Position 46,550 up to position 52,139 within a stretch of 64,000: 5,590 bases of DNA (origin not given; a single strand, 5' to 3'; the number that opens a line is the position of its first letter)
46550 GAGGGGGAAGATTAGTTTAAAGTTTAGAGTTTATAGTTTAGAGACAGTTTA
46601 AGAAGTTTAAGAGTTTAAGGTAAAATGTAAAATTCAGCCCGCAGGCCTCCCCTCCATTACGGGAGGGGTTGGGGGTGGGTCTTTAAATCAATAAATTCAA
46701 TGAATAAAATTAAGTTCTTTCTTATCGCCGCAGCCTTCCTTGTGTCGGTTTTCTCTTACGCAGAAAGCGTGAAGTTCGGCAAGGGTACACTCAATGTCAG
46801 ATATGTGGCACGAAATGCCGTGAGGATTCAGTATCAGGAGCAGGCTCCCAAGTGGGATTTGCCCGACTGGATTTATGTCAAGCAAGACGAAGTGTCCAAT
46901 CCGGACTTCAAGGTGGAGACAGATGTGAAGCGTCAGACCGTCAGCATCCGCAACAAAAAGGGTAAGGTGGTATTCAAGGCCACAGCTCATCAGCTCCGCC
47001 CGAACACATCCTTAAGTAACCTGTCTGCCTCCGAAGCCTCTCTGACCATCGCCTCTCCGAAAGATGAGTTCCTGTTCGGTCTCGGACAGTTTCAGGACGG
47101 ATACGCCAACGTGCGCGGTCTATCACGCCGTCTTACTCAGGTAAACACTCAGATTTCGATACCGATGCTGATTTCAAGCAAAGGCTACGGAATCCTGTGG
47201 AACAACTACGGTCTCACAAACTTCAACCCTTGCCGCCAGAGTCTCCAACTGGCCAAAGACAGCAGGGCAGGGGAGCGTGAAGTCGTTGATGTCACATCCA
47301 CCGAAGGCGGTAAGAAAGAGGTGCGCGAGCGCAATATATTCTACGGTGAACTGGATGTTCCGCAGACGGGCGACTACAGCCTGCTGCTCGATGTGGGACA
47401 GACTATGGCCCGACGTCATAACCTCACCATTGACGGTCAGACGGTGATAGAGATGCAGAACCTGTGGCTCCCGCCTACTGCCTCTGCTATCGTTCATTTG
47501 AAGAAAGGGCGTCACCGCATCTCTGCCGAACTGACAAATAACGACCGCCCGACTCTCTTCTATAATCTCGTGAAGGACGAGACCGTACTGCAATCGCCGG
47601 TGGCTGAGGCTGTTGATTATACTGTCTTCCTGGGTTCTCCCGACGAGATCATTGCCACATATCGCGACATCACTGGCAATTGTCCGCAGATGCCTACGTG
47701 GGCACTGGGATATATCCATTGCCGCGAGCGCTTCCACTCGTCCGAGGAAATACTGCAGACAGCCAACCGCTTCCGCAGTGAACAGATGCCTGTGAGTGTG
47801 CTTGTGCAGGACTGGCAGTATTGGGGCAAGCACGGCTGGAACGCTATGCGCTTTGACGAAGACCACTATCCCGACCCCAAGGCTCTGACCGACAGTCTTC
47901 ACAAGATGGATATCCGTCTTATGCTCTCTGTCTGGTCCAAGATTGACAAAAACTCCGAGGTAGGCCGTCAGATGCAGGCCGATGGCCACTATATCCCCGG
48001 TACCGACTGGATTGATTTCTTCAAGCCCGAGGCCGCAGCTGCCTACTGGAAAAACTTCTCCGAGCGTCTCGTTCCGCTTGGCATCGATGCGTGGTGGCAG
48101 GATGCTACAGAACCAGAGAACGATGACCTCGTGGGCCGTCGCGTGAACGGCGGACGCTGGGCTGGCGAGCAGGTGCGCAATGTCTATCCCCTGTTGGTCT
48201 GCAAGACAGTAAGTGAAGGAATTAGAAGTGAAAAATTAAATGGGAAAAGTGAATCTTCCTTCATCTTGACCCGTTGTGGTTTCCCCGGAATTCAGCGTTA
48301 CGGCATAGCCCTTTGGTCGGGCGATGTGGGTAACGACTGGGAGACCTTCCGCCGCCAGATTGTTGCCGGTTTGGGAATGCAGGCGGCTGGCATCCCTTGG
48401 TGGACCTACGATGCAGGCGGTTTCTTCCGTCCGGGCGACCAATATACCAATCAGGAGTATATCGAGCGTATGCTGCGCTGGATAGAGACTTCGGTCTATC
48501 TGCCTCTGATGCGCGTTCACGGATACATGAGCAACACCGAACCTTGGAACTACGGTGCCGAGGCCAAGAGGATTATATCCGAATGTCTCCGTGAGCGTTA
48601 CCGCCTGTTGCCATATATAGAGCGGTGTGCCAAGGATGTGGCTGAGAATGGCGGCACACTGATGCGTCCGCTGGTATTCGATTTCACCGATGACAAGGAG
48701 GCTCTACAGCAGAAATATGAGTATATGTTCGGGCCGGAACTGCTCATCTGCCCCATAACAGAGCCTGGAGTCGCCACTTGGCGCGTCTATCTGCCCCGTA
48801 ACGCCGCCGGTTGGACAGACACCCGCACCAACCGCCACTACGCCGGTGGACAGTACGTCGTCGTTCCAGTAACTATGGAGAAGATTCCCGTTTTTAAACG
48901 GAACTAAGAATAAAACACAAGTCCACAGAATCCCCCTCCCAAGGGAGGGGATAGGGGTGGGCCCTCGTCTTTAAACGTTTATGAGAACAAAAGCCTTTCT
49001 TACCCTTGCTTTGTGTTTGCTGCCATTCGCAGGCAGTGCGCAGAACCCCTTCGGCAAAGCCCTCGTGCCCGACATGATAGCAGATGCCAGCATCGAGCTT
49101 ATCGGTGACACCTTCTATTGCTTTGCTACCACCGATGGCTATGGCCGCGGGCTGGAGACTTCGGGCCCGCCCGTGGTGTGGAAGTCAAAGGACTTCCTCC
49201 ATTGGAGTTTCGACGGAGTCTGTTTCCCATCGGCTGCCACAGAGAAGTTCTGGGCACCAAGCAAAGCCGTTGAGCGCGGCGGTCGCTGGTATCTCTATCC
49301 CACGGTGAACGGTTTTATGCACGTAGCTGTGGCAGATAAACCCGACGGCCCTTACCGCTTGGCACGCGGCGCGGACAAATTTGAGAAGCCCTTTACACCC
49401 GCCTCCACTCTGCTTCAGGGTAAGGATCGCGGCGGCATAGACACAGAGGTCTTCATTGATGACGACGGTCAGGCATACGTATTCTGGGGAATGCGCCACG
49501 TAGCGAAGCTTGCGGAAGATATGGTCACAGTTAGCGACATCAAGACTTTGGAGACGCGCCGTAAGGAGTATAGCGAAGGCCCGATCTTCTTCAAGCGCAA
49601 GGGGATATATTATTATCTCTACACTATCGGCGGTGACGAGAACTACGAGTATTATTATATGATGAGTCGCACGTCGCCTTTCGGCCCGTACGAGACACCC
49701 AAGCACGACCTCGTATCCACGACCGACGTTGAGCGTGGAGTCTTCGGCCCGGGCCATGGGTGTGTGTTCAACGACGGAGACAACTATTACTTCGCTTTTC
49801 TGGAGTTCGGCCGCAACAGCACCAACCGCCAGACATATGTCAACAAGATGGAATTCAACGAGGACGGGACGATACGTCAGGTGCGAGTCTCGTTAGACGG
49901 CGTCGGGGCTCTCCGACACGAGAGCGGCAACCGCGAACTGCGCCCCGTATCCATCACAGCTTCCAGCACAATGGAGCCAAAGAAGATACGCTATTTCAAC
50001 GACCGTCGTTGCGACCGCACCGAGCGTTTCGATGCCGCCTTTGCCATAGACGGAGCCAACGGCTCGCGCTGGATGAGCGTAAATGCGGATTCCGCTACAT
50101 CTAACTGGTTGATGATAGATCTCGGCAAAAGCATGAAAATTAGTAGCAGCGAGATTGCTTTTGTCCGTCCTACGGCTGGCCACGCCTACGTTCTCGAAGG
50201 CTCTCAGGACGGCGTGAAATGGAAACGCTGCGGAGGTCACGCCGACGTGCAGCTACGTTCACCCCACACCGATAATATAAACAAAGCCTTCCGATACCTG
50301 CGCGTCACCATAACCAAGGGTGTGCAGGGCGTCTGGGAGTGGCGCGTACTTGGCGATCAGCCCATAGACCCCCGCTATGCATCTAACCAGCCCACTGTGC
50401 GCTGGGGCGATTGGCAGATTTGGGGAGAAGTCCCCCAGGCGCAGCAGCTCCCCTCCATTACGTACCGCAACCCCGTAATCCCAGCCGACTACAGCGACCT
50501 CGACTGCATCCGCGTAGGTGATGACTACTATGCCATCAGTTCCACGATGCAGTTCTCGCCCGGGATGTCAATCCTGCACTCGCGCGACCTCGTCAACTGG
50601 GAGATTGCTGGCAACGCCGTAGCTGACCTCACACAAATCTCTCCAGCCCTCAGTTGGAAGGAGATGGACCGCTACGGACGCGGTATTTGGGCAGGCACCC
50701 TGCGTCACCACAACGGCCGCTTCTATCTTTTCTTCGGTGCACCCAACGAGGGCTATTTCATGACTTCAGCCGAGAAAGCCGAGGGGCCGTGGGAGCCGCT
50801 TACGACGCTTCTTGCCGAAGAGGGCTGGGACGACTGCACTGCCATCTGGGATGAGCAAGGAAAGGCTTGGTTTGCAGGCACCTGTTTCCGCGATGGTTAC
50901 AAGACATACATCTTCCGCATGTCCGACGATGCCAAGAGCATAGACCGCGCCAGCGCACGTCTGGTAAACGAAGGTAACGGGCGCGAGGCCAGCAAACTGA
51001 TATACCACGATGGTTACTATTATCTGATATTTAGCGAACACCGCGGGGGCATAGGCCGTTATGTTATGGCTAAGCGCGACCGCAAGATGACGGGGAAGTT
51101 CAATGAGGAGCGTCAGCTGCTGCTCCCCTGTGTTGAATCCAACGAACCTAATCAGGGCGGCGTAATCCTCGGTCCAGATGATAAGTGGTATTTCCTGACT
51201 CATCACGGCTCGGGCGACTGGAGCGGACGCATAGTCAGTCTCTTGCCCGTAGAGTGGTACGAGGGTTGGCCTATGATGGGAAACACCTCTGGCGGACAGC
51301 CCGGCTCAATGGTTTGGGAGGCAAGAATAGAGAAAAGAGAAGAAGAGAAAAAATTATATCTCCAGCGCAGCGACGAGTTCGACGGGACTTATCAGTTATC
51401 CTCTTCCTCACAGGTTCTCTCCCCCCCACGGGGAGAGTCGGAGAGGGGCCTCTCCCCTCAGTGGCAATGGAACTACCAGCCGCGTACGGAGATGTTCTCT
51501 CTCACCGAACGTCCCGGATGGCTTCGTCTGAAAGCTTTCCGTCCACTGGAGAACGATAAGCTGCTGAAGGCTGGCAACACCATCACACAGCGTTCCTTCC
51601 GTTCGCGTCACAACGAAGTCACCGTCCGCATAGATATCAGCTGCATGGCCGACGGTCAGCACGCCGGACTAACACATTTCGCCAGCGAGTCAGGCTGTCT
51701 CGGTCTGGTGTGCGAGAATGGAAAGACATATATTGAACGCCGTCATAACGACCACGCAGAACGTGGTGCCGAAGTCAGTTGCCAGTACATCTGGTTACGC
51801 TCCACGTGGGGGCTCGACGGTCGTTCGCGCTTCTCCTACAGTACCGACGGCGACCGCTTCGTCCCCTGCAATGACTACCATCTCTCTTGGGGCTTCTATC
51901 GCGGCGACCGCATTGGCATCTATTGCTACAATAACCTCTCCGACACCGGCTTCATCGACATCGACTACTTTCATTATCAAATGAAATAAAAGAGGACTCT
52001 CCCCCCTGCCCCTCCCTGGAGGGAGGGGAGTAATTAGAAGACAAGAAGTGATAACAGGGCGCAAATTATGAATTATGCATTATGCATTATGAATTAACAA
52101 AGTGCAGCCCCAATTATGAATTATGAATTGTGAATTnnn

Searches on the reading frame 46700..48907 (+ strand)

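Call 13: search_protein_families(library=pfam, proteins=[window:46700-48907:+])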
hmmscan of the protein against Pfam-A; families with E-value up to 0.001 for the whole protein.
window:46700-48907:+ (735 aa): 3 families
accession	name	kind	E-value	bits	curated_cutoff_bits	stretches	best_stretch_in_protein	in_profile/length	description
PF01055.32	Glyco_hydro_31_2nd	-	4.7e-79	266.5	23.5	1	329-640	2-325/328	Glycosyl hydrolases family 31 TIM-barrel domain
PF21365.3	Glyco_hydro_31_3rd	-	5.5e-23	81.7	24.4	1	651-734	1-82/87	Glycosyl hydrolase family 31 C-terminal domain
PF13802.12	Gal_mutarotas_2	-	5.1e-07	30.6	27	1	31-175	2-183/184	Glycosyl hydrolase 31 N-terminal galactose mutarotase-like domain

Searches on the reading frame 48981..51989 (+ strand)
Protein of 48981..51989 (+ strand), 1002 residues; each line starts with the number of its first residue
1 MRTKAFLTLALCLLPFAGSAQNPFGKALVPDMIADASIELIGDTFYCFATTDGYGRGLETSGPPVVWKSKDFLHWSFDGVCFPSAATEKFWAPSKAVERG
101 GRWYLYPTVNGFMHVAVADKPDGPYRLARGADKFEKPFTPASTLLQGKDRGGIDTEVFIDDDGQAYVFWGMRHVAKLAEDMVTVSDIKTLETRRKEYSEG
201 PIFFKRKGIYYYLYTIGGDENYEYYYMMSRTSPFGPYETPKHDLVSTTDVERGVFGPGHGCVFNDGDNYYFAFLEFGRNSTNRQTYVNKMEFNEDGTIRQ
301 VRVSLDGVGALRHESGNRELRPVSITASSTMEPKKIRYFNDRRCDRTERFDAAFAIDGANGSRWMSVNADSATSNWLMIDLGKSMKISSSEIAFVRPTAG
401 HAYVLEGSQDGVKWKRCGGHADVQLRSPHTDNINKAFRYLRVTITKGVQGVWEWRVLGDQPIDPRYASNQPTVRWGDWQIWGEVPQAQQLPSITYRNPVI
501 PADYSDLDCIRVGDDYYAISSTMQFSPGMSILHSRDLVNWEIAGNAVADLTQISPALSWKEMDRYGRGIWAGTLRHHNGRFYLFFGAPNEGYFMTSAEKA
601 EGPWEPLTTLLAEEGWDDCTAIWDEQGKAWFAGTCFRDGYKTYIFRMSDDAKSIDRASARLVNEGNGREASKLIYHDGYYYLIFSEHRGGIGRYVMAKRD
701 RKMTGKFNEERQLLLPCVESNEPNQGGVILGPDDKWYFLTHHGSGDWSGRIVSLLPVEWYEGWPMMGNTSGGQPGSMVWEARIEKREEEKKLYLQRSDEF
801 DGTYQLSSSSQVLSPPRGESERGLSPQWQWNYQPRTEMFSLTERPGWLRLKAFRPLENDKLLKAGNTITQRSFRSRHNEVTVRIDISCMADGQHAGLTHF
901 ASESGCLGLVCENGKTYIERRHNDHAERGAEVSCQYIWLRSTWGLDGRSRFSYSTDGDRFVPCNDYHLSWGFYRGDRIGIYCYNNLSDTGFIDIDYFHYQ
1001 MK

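Call 13: search_protein_families(library=pfam, proteins=[window:48981-51989:+])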
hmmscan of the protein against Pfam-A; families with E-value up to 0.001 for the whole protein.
window:48981-51989:+ (1002 aa): 4 families
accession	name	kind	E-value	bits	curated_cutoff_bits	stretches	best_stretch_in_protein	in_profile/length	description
PF04616.20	Glyco_hydro_43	-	1.1e-81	274.8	32.2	2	495-764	1-288/288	Glycosyl hydrolases family 43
PF17851.8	GH43_C2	-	6.7e-27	95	22.7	1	822-1000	7-203/203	Beta xylosidase C-terminal Concanavalin A-like domain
PF00754.31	F5_F8_type_C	-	4.6e-14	53.1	28.2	1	325-448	2-118/127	F5/8 type C domain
PF22633.2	F5_F8_type_C_2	-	8e-10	39.7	27.8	1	355-442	2-91/91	NedA-like, galactose-binding domain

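Call 37: find_homologous_proteins(query=window:48981-51989:+, max_evalue=1e-50)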
Query window:48981-51989:+ (1002 aa): 446 proteins with E <= 1e-50 among 8000 candidates; the best 120 are listed.
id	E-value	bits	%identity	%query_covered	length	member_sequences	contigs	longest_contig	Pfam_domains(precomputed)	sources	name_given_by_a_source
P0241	0.0e+0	2375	99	100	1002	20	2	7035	PF00754.32,PF17851.9,PF22633.4,PF04616.21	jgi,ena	-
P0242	0.0e+0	1886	79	100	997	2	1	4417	PF00754.32,PF17851.9,PF22633.4,PF04616.21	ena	-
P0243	0.0e+0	1866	79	98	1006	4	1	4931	PF00754.32,PF17851.9,PF22633.4,PF04616.21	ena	-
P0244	0.0e+0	1852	76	100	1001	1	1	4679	PF00754.32,PF17851.9,PF22633.4,PF04616.21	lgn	-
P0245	0.0e+0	1828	76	100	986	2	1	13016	PF00754.32,PF17851.9,PF22633.4,PF04616.21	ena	-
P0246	0.0e+0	1826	76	100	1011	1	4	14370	PF00754.32,PF17851.9,PF22633.4,PF04616.21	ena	-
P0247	0.0e+0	1823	75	100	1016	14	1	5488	PF00754.32,PF17851.9,PF22633.4,PF04616.21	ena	-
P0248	0.0e+0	1787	75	100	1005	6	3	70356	PF00754.32,PF17851.9,PF22633.4,PF04616.21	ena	-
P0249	0.0e+0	1783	76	98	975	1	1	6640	PF00754.32,PF17851.9,PF22633.4,PF04616.21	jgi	jgi:beta-xylosidase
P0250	0.0e+0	1777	75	100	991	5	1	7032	PF00754.32,PF17851.9,PF22633.4,PF04616.21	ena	-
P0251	0.0e+0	1773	76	99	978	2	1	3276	PF00754.32,PF17851.9,PF22633.4,PF04616.21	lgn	-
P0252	0.0e+0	1760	74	99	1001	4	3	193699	PF00754.32,PF17851.9,PF22633.4,PF04616.21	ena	-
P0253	0.0e+0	1757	74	99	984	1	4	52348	PF00754.32,PF17851.9,PF22633.4,PF04616.21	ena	-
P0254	0.0e+0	1753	73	100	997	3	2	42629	PF00754.32,PF17851.9,PF22633.4,PF04616.21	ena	-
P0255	0.0e+0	1735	73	99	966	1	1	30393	PF00754.32,PF17851.9,PF22633.4,PF04616.21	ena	-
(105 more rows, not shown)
